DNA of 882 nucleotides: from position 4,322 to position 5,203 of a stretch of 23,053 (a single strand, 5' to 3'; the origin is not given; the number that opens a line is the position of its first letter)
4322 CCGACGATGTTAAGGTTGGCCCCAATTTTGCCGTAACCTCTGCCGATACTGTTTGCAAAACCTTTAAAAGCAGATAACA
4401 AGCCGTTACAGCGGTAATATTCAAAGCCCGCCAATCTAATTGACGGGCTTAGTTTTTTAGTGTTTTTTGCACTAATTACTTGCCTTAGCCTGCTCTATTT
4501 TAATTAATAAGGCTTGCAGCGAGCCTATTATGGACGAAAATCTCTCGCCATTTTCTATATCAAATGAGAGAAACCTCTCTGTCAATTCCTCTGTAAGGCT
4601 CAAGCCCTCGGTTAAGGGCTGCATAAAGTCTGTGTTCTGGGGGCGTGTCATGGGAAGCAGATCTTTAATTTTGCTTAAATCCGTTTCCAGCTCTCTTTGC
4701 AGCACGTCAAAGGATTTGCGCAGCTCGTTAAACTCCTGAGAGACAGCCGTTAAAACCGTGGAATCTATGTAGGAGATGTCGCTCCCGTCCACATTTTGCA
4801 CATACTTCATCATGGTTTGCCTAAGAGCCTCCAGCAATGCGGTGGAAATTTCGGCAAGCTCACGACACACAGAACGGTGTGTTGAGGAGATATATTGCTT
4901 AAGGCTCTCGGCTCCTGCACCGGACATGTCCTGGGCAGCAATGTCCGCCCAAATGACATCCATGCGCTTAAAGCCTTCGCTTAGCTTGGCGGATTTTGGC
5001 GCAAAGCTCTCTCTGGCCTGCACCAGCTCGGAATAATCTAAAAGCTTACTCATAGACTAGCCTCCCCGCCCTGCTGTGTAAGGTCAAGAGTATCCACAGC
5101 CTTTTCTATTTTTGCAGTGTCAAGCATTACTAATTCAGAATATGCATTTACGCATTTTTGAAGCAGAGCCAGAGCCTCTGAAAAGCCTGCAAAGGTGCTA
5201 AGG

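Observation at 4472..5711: Decayed LXG-type type VII effector locus: two Lap/YwqH-YwqI-like helper genes plus an LXG domain with no toxin or immunity genes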

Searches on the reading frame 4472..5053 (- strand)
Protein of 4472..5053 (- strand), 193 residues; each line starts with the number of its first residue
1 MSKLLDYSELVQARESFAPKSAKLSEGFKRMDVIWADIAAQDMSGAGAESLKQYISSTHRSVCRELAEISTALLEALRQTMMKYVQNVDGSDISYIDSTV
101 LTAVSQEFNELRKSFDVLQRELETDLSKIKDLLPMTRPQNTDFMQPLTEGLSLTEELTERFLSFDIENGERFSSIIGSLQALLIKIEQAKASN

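Call 3: search_protein_families(library=pfam, proteins=[window:4472-5053:-], max_evalue=10)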
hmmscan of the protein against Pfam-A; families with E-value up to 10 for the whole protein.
window:4472-5053:- (193 aa): 5 families
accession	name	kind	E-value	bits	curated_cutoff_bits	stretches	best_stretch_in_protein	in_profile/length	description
PF04740.18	LXG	-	3.6e-14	53.5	26.5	1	3-186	1-186/202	LXG domain of WXG superfamily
PF05121.17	GvpK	-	0.0052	17.3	25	1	58-133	5-85/85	Gas vesicle protein K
PF06013.18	WXG100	-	0.01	16.5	27.3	1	6-84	5-81/86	Proteins of 100 residues with WXG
PF21774.3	NagJ_C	-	0.075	14.2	28.3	1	77-131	2-54/114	Hyaluronidase post-catalytic domain-like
PF10157.14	BORCS6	-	0.12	13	35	1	96-129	4-37/101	BLOC-1-related complex sub-unit 6 C-terminal helix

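Call 4: search_protein_families(library=ncbifam, proteins=[window:4472-5053:-], max_evalue=10)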
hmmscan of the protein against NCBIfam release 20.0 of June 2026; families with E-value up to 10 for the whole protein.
window:4472-5053:- (193 aa): 2 families
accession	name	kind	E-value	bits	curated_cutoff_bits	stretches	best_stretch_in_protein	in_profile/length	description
TIGR03930.1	WXG100_ESAT6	subfamily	0.0094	16.1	44.85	1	6-76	5-77/90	WXG100 family type VII secretion target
NF033829.0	plas_excl_MbeD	equivalog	0.031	14.6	60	1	105-132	27-54/69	MbeD family mobilization/exclusion protein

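Call 11: find_homologous_proteins(query=window:4472-5053:-, max_evalue=0.001)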
Query window:4472-5053:- (193 aa): 1 proteins with E <= 0.001 among 262 candidates.
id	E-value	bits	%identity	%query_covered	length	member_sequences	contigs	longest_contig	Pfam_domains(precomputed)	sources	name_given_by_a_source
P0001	3.5e-104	364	91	100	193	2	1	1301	PF04740.19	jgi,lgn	jgi:hypothetical protein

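Call 12: find_encoding_contigs(protein=window:4472-5053:-, flank=10000, max_places=6)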
Protein window:4472-5053:- (193 aa): no gene with exactly this product is on record in the collection.

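Call 14: find_encoding_contigs(protein=P0001, flank=10000)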
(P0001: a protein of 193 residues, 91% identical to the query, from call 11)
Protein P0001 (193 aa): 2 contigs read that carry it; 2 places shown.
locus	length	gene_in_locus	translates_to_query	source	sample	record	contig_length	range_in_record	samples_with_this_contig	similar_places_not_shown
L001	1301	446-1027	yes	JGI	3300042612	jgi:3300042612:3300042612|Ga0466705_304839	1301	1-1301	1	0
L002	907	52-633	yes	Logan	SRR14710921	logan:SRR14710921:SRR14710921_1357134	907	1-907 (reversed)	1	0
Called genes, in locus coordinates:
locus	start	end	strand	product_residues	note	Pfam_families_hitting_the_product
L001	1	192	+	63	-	?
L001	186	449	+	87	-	-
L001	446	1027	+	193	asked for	PF04740:LXG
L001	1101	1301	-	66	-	?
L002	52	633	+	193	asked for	PF04740:LXG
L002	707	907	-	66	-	?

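Call 15: search_solved_structures(query=window:4472-5053:-, max_evalue=10, show_alignments=2)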
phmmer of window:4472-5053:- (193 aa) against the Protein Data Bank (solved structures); distinct sequences matched with E-value up to 10: 4.
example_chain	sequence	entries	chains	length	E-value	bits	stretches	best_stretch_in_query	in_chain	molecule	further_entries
8gmh_B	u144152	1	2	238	0.2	14.8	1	91-164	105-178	LXG domain-containing protein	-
6eup_A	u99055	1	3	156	0.42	13.7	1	30-134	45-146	Adhesin A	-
6eun_A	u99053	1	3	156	0.43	13.7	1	30-134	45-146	Adhesin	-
6bac_A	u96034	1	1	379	0.59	13.2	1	33-79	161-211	Aspartate-semialdehyde dehydrogenase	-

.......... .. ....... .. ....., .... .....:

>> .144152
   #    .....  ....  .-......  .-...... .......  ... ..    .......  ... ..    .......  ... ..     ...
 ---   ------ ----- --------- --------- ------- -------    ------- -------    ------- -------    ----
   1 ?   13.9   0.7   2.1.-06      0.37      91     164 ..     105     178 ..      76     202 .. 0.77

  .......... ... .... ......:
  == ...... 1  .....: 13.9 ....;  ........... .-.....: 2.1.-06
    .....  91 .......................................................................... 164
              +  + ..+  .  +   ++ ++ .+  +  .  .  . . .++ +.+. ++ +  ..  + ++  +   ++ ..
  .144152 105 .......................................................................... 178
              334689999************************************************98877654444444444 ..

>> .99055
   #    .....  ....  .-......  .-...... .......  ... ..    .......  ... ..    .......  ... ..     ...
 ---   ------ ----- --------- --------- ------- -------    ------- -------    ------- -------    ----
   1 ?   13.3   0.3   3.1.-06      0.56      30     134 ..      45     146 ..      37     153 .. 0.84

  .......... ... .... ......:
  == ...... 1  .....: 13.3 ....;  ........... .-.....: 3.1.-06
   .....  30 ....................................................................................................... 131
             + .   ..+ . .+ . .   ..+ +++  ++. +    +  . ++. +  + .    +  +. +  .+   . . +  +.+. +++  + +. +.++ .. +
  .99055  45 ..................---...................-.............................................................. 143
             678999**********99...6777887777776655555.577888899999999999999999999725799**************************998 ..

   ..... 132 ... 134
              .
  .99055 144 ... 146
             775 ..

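Call 24: search_protein_representatives(protein=window:4472-5053:-)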
Query: 193 residues. Proteins with E-value up to 0.001 (for the whole library): 12; up to 1e-10: 1; up to 1e-30: 1. The best 12 are listed.
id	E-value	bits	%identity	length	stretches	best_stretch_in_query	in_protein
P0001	1.1e-104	363.6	91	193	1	1-193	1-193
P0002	6.8e-08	48.8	36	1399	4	142-184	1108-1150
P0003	1.5e-07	47.8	35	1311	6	119-174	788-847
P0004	4.3e-06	43.0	21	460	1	5-186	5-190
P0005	4.8e-06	42.8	24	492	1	42-185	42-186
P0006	3.6e-05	40.0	24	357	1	6-188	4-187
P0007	6.2e-05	39.2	30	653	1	23-139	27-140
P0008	8.9e-05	38.7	27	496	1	38-189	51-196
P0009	2.8e-04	37.1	23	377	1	17-178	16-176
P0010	3.7e-04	36.7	23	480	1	42-182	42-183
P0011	8.9e-04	35.5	29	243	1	39-138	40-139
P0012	9.5e-04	35.4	22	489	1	34-191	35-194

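Call 28: find_related_loci(query=window:4472-5053:-, collection=genome_contigs, flank=10000)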
Query window:4472-5053:- (193 aa) in genome_contigs; peptide patterns used: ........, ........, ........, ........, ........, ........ (x = any residue, [..] = any of these).
74 stretches matched a pattern, but none encodes a relative of the query by tblastn (E <= 1e-3).

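Call 33: find_related_loci(query=A1, collection=metagenome_contigs, flank=10000)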
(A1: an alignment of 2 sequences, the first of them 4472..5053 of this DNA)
Query A1 (193 aa) in metagenome_contigs; peptide patterns used: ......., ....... (x = any residue, [..] = any of these).
166 stretches matched a pattern, but none encodes a relative of the query by tblastn (E <= 1e-3).

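Call 38: search_protein_families(library=pfam, proteins=[P0002, P0003, P0004, P0005, P0006, P0007, P0008, P0009, P0010, P0011], max_evalue=0.001)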
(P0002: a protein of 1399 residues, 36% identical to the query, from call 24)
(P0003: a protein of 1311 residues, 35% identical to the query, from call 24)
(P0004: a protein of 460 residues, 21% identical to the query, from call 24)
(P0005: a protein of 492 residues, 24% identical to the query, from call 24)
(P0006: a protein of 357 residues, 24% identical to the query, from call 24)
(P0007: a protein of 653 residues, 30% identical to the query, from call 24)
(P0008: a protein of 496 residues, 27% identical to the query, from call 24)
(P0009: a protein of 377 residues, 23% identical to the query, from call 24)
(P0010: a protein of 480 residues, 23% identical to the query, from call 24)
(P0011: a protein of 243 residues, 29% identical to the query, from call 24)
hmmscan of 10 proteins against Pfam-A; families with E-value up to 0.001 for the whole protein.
P0002 (1399 aa): 9 families
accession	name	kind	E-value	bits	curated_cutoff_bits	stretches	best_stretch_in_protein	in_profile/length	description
PF13442.11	Cytochrome_CBB3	-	1.8e-196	637.2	27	19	1183-1248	2-68/68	Cytochrome C oxidase, cbb3-type, subunit III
PF00034.26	Cytochrom_C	-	3e-61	205.2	21.3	0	120-155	2-37/90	Cytochrome c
PF14495.11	Cytochrom_C550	-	5.4e-18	65.4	27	0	615-631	25-41/136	Cytochrome c-550 domain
PF18355.7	DUF5607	-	6.3e-18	65.4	25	0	607-639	30-62/65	Domain of unknown function (DUF5607)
PF11022.13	ATP19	-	2.5e-10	41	27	0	308-328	44-64/67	ATP synthase subunit K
PF02167.20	Cytochrom_C1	-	2.9e-10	40.6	22.8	0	118-137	14-33/219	Cytochrome C1 family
PF07635.16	PSCyt1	-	3.9e-08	34.2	22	0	556-573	1-19/59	Planctomycete cytochrome C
PF21817.3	CapR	-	4.1e-05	24.1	24.2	0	338-349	30-41/67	CapR homology domain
PF16366.10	CEBP_ZZ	-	0.0002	21.9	29.8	0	621-631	30-40/58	Cytoplasmic polyadenylation element-binding protein ZZ domain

P0003 (1311 aa): 11 families
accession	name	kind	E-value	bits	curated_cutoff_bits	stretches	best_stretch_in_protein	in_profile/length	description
PF13306.12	LRR_5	-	6.5e-84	278.6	27.7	4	245-353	6-111/127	BspA type Leucine rich repeat region (6 copies)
PF00041.27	fn3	-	1.4e-41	141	25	7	639-711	3-81/84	Fibronectin type III domain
PF13855.12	LRR_8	-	1.3e-32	111.7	27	3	332-375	14-56/61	Leucine rich repeat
PF18998.6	Flg_new_2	-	2.4e-21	75.9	23.6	2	568-634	2-70/73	Divergent InlB B-repeat domain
PF09294.16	Interfer-bind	-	9e-16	58.5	21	0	827-888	35-103/104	Interferon-alpha/beta receptor, fibronectin type III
PF18370.7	RGI_lyase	-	3.5e-13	50.1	27.8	1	1172-1224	30-83/86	Rhamnogalacturonan I lyases beta-sheet domain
PF21910.2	GH85_C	-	6.1e-10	39.9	27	0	1157-1231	12-79/95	GH85 endohexosaminidases, C-terminal domain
PF12799.13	LRR_4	-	3.6e-09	37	27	0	298-327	2-30/44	Leucine Rich repeats (2 copies)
PF18962.6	Por_Secre_tail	-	4e-09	37.1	27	1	1242-1309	1-74/75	Secretion system C-terminal sorting domain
PF07796.16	DUF1638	-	6.3e-06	26.6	27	0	1113-1150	112-149/161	Protein of unknown function (DUF1638)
PF13693.12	HTH_35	-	9.3e-06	26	25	0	966-991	28-53/75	Winged helix-turn-helix DNA-binding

P0004 (460 aa): 1 family
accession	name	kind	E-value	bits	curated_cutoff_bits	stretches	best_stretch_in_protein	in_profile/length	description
PF04740.18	LXG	-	2.4e-18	67.2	26.5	1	15-199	13-198/202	LXG domain of WXG superfamily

P0005 (492 aa): 1 family
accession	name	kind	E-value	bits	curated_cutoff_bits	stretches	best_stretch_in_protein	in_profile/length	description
PF04740.18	LXG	-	1.4e-22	81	26.5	1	15-188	14-190/202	LXG domain of WXG superfamily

P0006 (357 aa): 1 family
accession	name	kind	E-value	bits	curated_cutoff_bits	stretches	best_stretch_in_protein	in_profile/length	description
PF04740.18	LXG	-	2.1e-19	70.7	26.5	1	10-185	13-186/202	LXG domain of WXG superfamily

P0007 (653 aa): 1 family
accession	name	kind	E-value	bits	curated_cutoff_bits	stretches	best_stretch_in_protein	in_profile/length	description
PF04740.18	LXG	-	1.5e-14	54.8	26.5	1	5-190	3-188/202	LXG domain of WXG superfamily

P0008 (496 aa): 1 family
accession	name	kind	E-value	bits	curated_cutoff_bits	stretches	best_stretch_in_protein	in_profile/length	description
PF04740.18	LXG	-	3.9e-20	73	26.5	1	23-177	9-164/202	LXG domain of WXG superfamily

P0009 (377 aa): 5 families
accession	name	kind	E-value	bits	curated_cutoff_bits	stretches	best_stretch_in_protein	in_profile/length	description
PF04740.18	LXG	-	9.9e-38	130.5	26.5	1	3-199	2-201/202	LXG domain of WXG superfamily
PF00817.25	IMS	-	2.1e-17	63.9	23.2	1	213-292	69-147/148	impB/mucB/samB family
PF11798.14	IMS_HHH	-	1.1e-06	28.9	24.4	1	308-340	1-32/32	IMS family HHH motif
PF21999.2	IMS_HHH_1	-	9.2e-05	23.3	27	1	323-373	2-53/53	DNA polymerase-iota, thumb domain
PF13949.11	ALIX_LYPXL_bnd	-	0.00047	20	30.8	0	63-196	105-237/295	ALIX V-shaped domain binding to HIV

P0010 (480 aa): 2 families
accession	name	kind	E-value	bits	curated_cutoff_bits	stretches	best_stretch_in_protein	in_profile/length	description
PF04740.18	LXG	-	1.6e-19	71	26.5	1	12-190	11-192/202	LXG domain of WXG superfamily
PF04306.18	DUF456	-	0.00057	20.6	29.4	0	416-446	63-93/139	Protein of unknown function (DUF456)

P0011 (243 aa): 0 families

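Call 39: find_encoding_contigs(protein=P0011, flank=10000, max_places=4)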
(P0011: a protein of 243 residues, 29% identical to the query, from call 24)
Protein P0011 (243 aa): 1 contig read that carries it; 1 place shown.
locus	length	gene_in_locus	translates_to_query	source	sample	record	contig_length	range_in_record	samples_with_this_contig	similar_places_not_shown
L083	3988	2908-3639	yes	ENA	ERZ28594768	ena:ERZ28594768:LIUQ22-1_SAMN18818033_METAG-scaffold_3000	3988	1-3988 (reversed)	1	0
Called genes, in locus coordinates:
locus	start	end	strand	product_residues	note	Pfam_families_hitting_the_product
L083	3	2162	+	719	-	?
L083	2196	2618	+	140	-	PF16888:YwqH-like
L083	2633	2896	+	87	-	-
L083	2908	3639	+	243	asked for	-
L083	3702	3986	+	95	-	?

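Call 40: find_encoding_contigs(protein=P0007, flank=10000, max_places=4)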
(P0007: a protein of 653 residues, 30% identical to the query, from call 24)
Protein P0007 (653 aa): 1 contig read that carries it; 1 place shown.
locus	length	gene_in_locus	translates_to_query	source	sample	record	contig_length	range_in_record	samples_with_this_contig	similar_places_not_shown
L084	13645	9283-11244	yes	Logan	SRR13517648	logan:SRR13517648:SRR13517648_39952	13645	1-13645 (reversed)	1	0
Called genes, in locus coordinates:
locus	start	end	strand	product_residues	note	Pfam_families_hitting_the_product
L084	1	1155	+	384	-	?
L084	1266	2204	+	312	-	PF19909:DUF6382 (weak), PF00498:FHA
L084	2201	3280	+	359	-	PF25199:nSTAND_NTPase5 (faint), PF01656:CbiA (weak), PF09140:MipZ (faint), PF13614:AAA_31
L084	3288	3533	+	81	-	PF08817:YukD (weak)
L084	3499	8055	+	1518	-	PF01580:FtsK_SpoIIIE, PF13401:AAA_22 (faint), PF01580:FtsK_SpoIIIE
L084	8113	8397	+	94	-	PF06013:WXG100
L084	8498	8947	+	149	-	PF16888:YwqH-like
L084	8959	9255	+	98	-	-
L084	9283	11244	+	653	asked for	PF04740:LXG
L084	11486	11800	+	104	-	PF13780:DUF4176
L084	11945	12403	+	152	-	PF12158:DUF3592 (weak)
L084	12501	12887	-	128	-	PF03703:bPH_2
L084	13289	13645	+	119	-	?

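Call 57: find_homologous_proteins(query=A4, max_evalue=0.00001)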
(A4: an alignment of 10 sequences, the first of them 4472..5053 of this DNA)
Query A4 (10 sequences) (193 aa, profile of the alignment): 1 proteins with E <= 0.00001 among 3694 candidates.
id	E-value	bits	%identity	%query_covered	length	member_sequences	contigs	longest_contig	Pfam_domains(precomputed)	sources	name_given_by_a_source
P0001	8.1e-63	230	91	100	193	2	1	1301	PF04740.19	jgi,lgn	jgi:hypothetical protein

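Call 58: predict_structure(alignment_id=A1)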
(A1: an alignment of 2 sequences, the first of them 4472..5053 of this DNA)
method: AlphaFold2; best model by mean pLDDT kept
length: 193 residues; sequences in the alignment: 2
mean_pLDDT: 58.7   pTM: 0.44
mean pLDDT of the five models: 58.7, 54.7, 50.9, 46.1, 42.0
residues with pLDDT >= 90: 0; 70-90: 10; 50-70: 159; < 50: 24
segments of 3 or more residues with pLDDT < 50: 1-6, 92-95, 136-141
pLDDT, mean of each block of 10 residues (from residue 1): 46 57 57 52 52 56 58 61 55 53 68 71 67 52 59 64 65 64 60 52
secondary structure, 60 per line:
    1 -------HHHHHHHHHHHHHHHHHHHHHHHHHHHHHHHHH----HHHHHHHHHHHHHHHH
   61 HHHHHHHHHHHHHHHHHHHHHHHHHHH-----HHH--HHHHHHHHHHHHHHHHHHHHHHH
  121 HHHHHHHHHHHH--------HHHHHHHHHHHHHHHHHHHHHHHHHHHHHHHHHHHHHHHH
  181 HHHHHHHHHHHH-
elements in order: H8-40 H45-87 H98-132 H141-192

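Call 63: fold_search(model_id=the predicted structure, library=pdb)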
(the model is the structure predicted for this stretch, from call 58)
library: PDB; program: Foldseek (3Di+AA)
matches with E <= 10: 289; with E <= 0.001: 0
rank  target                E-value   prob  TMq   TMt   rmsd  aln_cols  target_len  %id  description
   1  4uos                  5.5e-02  0.93  0.38  0.38   9.4       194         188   12  Thermodynamic hyperstability in parametrically designed helical bundles (released 2014-11-05)
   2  2ap3                  1.2e-01  0.96  0.46  0.46   6.2       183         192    9  1.6 A Crystal Structure of a Conserved Protein of Unknown Function from Staphylococcus aureus (released 2005-09-27)
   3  7jh6_A                1.5e-01  0.80  0.38  0.41   7.3       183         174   14  De novo designed two-domain di-Zn(II) and porphyrin-binding protein (released 2020-12-09)
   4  6gy7_A                1.8e-01  0.35  0.27  0.17  42.6       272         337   12  Crystal structure of XaxB from Xenorhabdus nematophil (released 2018-07-25)
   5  8gl3                  1.9e-01  0.94  0.46  0.46   6.6       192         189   14  De novo design of monomeric helical bundles for pH-controlled membrane lysis (released 2023-09-06)
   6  1ya7_O                2.3e-01  0.85  0.45  0.41   7.6       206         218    9  Implications for interactions of proteasome with PAN and PA700 from the 1.9 A structure of a proteasome-11S activator  (released 2005-07-26)
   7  3jse_O                2.5e-01  0.44  0.31  0.28   9.6       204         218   11  Crystal structure of archaeal 20S proteasome in complex with mutated P26 activator (released 2009-11-03)
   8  3jtl_O                2.7e-01  0.77  0.44  0.40   7.6       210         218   10  Crystal structure of archaeal 20S proteasome in complex with mutated P26 activator (released 2009-11-03)
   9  3ipm_O                2.9e-01  0.94  0.54  0.49   5.8       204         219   13  Crystal Structure of Archaeal 20S Proteasome in Complex with the C-terminus of PAN (released 2009-12-29)
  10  3jbk_M                3.0e-01  0.80  0.33  0.43   7.5       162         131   12  Cryo-EM reconstruction of the metavinculin-actin interface (released 2015-11-04)
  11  4x0r_B                3.2e-01  0.85  0.41  0.37   8.1       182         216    8  Crystal structure of human MxB stalk domain (released 2014-12-10)
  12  8w6e_B                3.5e-01  0.99  0.58  0.68   4.3       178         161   14  De novo design of HBC599 binder (released 2024-11-27)
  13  6qd6_F                3.5e-01  0.57  0.36  0.18  14.8       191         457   10  Molecular scaffolds expand the nanobody toolkit for cryo-EM applications: crystal structure of Mb-cHopQ-Nb207 (released 2019-12-18)
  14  3ljb_A                3.7e-01  0.82  0.40  0.36   8.4       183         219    7  Structural basis of oligomerisation in the MxA stalk (released 2010-05-05)
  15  6mrt_A                3.9e-01  0.54  0.34  0.24  37.1       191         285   13  12-meric ClyA pore complex (released 2019-05-15)
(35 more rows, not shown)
